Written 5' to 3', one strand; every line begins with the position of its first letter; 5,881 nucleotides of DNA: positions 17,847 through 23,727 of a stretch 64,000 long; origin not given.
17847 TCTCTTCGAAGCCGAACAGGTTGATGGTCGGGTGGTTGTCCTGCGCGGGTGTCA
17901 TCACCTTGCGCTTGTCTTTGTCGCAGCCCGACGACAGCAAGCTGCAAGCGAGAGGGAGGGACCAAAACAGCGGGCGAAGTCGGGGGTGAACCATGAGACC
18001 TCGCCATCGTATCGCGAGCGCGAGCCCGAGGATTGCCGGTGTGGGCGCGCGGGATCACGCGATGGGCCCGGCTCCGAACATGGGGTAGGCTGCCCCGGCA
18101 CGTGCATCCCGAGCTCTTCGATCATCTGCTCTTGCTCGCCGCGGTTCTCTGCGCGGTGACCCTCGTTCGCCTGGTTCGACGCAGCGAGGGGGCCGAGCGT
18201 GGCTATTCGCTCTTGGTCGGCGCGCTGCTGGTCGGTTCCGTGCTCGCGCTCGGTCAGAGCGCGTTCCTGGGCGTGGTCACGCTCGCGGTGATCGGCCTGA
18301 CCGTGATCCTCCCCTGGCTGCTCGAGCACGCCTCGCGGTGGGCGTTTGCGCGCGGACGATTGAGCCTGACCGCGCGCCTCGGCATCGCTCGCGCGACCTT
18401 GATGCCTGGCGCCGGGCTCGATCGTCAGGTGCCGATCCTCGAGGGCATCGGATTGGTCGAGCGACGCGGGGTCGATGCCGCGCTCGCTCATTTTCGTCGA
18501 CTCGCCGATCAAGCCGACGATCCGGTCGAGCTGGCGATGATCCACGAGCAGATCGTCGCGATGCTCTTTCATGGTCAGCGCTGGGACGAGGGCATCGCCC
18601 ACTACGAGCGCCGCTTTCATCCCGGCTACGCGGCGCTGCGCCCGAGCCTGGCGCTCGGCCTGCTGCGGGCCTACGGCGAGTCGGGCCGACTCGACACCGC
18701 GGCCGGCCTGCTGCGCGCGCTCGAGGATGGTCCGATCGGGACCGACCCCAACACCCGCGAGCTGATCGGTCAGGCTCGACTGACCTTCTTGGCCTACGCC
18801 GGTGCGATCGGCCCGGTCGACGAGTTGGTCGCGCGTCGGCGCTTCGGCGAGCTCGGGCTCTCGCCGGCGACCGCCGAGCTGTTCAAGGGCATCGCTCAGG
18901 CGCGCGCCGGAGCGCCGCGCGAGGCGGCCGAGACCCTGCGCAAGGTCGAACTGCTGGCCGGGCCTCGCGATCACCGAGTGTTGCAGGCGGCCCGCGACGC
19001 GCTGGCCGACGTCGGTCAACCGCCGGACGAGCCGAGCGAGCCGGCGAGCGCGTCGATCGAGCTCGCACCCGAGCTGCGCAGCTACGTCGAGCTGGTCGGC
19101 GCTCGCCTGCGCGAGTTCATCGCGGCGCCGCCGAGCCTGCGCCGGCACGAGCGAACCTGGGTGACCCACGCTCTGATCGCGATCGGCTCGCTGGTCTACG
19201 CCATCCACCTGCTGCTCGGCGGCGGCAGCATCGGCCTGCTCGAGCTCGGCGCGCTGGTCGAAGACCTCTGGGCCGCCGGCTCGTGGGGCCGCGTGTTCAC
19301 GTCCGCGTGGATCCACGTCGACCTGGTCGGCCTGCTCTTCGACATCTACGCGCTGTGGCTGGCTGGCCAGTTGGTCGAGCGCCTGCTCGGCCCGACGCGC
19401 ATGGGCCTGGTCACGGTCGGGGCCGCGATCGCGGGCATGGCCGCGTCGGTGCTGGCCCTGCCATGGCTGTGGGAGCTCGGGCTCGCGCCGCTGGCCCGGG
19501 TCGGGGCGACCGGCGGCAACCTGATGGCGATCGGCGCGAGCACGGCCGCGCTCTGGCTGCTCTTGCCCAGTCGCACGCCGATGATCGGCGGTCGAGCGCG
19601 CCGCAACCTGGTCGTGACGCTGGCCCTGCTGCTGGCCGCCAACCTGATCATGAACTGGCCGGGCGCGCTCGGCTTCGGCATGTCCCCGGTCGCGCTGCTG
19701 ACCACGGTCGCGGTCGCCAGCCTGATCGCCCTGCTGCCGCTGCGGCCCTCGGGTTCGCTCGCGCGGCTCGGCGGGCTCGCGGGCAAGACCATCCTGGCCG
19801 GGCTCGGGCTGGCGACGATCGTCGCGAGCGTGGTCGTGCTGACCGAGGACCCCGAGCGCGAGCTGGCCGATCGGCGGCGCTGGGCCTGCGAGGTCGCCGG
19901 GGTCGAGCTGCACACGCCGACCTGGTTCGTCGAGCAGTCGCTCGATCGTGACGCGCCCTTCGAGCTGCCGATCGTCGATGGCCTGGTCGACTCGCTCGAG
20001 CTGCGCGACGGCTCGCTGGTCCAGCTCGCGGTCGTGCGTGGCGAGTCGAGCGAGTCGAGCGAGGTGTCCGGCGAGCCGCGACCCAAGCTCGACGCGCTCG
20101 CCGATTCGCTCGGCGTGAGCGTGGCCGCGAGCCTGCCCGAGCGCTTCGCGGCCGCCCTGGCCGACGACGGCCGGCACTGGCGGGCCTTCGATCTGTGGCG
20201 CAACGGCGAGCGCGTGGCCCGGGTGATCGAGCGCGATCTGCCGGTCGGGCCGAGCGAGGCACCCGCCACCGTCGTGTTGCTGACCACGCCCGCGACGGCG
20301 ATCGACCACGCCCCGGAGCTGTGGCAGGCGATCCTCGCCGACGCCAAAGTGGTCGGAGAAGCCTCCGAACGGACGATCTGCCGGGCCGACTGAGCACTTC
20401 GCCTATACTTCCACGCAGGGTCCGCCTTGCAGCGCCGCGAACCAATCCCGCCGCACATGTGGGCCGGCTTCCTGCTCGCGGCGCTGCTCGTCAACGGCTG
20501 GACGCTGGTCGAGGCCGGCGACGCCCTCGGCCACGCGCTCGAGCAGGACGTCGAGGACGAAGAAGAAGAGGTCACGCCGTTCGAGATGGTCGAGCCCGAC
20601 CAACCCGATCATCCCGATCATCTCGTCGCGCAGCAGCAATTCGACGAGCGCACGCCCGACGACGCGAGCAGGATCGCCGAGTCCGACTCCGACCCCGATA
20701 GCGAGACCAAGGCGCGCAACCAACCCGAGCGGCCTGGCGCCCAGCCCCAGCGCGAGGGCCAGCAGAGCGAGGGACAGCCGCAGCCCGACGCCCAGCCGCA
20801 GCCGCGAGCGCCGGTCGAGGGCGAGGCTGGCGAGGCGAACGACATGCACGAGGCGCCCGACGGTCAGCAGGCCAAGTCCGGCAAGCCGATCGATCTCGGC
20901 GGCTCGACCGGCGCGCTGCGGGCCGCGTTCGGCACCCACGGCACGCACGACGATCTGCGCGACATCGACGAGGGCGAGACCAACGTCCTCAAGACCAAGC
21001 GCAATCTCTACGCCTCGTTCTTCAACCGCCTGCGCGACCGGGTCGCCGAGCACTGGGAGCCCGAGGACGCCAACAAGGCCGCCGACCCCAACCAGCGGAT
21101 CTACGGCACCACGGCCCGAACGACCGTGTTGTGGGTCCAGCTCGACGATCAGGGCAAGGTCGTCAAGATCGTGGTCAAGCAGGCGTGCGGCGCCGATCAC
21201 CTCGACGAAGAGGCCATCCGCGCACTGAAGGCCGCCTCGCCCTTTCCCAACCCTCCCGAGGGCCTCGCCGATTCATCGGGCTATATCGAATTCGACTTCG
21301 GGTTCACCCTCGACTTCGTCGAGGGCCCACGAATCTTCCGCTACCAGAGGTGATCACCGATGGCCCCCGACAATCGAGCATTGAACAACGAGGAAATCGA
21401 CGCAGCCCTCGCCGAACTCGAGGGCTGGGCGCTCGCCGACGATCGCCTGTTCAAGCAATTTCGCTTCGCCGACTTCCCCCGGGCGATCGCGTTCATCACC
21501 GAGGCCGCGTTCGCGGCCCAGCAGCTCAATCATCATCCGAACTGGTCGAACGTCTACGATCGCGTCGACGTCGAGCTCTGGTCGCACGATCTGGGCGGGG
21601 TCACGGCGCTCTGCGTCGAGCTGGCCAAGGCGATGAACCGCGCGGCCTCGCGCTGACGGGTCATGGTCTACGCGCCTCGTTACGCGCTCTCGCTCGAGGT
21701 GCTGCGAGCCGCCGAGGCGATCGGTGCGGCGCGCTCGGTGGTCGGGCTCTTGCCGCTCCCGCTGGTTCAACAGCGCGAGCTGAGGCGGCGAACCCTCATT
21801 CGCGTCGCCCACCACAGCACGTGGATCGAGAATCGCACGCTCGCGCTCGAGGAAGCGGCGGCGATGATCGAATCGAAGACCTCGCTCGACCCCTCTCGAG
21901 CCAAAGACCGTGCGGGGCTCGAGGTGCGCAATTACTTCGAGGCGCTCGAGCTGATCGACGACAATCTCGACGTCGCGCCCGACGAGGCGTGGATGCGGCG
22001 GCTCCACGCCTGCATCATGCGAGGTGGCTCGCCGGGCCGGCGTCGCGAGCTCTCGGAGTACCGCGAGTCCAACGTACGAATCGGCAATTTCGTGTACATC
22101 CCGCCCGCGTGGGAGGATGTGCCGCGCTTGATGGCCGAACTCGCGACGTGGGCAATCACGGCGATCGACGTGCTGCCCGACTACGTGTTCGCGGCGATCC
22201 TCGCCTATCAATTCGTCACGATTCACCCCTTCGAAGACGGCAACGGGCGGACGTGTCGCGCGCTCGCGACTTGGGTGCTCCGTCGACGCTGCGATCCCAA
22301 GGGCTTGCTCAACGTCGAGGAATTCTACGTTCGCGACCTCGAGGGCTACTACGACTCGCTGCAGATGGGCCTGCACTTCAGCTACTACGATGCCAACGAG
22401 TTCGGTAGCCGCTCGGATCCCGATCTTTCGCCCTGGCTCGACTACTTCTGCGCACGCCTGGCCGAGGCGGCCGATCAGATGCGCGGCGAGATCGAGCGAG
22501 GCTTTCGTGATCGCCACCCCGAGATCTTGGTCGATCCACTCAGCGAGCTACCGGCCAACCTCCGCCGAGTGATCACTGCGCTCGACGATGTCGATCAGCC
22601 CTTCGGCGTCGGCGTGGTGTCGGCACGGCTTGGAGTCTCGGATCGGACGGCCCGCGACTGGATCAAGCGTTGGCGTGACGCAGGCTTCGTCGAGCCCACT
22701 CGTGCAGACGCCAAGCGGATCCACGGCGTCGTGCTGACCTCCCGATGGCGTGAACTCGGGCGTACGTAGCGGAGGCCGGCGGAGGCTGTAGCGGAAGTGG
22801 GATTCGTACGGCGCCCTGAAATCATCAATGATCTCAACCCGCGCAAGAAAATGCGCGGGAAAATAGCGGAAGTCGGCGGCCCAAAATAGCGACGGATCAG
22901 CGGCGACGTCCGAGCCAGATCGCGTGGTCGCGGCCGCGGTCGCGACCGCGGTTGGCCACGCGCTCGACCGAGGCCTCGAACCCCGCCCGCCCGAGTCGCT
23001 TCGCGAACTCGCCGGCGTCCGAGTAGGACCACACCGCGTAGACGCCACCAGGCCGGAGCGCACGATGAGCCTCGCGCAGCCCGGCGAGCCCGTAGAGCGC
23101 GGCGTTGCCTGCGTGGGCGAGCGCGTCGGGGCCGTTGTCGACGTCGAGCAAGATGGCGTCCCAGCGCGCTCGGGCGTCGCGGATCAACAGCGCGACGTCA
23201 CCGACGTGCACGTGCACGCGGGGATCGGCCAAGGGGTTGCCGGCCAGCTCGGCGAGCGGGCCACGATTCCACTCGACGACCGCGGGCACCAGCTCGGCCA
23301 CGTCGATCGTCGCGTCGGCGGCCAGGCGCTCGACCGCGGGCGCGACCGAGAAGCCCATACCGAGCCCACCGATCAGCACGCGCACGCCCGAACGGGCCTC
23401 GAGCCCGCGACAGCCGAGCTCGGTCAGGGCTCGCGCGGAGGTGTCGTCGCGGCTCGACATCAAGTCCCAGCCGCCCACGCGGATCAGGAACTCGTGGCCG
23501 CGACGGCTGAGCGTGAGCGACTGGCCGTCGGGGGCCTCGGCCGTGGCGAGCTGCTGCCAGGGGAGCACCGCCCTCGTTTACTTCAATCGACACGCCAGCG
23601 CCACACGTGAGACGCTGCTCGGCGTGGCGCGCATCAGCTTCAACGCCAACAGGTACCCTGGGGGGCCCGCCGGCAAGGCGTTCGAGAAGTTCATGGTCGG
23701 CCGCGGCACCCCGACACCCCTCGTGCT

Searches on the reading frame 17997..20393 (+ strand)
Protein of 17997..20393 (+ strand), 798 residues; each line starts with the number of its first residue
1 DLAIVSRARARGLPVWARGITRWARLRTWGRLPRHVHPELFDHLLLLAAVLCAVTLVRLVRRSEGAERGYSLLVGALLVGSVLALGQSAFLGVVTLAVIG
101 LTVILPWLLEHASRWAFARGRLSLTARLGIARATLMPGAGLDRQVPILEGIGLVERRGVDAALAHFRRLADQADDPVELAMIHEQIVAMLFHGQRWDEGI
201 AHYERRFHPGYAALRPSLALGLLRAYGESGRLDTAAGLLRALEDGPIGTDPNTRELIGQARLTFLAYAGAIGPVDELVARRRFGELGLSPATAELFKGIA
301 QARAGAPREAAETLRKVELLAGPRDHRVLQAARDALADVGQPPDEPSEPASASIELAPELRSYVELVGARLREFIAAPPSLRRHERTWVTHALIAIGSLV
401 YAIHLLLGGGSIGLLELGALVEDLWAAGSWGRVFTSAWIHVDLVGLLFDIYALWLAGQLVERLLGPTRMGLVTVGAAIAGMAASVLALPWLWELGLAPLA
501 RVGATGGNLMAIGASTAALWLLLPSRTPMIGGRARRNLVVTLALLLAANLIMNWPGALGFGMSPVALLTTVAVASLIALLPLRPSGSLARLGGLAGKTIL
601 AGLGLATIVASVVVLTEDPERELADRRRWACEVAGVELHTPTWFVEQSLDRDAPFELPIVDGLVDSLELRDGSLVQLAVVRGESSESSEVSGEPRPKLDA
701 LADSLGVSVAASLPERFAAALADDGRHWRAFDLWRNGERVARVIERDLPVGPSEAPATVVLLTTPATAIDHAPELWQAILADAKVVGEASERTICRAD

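Call 14: search_protein_families(library=pfam, proteins=[window:17997-20393:+], max_evalue=0.0001)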
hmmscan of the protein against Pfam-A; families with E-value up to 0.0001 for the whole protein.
window:17997-20393:+ (798 aa): 1 family
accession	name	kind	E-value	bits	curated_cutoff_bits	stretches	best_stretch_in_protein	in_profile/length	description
PF01694.28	Rhomboid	-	1.1e-08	35.8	22.6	1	428-573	2-132/143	Rhomboid domain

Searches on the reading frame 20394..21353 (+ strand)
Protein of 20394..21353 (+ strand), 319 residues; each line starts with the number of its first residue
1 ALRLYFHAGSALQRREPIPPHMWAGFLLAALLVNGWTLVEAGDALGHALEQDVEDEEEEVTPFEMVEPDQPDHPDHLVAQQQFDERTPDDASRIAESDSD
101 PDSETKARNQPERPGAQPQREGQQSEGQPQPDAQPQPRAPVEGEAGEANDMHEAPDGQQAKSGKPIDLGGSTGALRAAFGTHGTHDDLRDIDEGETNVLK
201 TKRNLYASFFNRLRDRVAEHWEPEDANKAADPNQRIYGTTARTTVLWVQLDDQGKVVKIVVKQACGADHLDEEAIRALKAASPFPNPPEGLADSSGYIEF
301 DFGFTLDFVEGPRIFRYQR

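Call 14: search_protein_families(library=pfam, proteins=[window:20394-21353:+], max_evalue=0.0001)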
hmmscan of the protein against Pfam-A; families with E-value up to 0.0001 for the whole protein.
window:20394-21353:+ (319 aa): 2 families
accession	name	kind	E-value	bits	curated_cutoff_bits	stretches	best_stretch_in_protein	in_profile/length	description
PF13103.11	TonB_2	-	1.8e-08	34.9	22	1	206-300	1-83/85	TonB C terminal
PF03544.19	TonB_C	-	5.3e-06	27.2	24.6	1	245-302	19-77/79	Gram-negative bacterial TonB protein C-terminal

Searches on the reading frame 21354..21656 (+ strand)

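Call 14: search_protein_families(library=pfam, proteins=[window:21354-21656:+], max_evalue=0.0001)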
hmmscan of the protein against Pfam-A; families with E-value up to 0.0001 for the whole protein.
window:21354-21656:+ (100 aa): 1 family
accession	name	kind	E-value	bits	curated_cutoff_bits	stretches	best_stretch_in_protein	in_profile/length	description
PF01329.24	Pterin_4a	-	3.4e-27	94.8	26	1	9-96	2-90/91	Pterin 4 alpha carbinolamine dehydratase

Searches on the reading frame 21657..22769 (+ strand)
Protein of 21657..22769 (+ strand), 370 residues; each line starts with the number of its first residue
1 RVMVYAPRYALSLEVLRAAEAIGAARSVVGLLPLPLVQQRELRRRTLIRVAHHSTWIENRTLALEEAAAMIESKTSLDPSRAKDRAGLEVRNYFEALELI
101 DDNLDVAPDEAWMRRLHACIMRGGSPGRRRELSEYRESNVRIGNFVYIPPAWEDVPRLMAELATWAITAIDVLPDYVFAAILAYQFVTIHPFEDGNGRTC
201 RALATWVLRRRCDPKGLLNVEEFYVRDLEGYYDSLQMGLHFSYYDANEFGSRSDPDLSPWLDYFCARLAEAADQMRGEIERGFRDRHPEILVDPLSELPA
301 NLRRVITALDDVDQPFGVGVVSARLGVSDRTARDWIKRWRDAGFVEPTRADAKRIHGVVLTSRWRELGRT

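Call 69: search_protein_families(library=pfam, proteins=[window:21657-22769:+], max_evalue=0.0001)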
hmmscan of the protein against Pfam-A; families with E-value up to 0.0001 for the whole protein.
window:21657-22769:+ (370 aa): 2 families
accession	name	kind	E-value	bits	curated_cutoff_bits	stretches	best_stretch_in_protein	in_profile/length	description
PF02661.23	Fic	-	1.5e-17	64.6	24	1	109-208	3-93/93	Fic/DOC family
PF13384.12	HTH_23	-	6.8e-06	26.2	24.6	1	304-344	6-46/50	Homeodomain-like domain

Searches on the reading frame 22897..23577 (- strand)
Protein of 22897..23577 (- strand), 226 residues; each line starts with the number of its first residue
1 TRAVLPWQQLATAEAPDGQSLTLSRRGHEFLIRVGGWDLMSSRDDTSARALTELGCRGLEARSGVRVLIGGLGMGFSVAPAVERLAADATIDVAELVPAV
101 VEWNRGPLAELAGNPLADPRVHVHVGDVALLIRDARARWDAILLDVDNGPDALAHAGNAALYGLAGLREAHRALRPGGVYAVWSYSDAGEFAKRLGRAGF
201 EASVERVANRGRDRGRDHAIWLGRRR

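Call 14: search_protein_families(library=pfam, proteins=[window:22897-23577:-], max_evalue=0.0001)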
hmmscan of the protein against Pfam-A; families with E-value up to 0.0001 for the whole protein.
window:22897-23577:- (226 aa): 1 family
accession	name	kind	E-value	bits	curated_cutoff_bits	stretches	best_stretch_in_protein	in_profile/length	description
PF01564.23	Spermine_synth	-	1.4e-05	25.2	22.9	1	81-181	35-129/186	Spermine/spermidine synthase domain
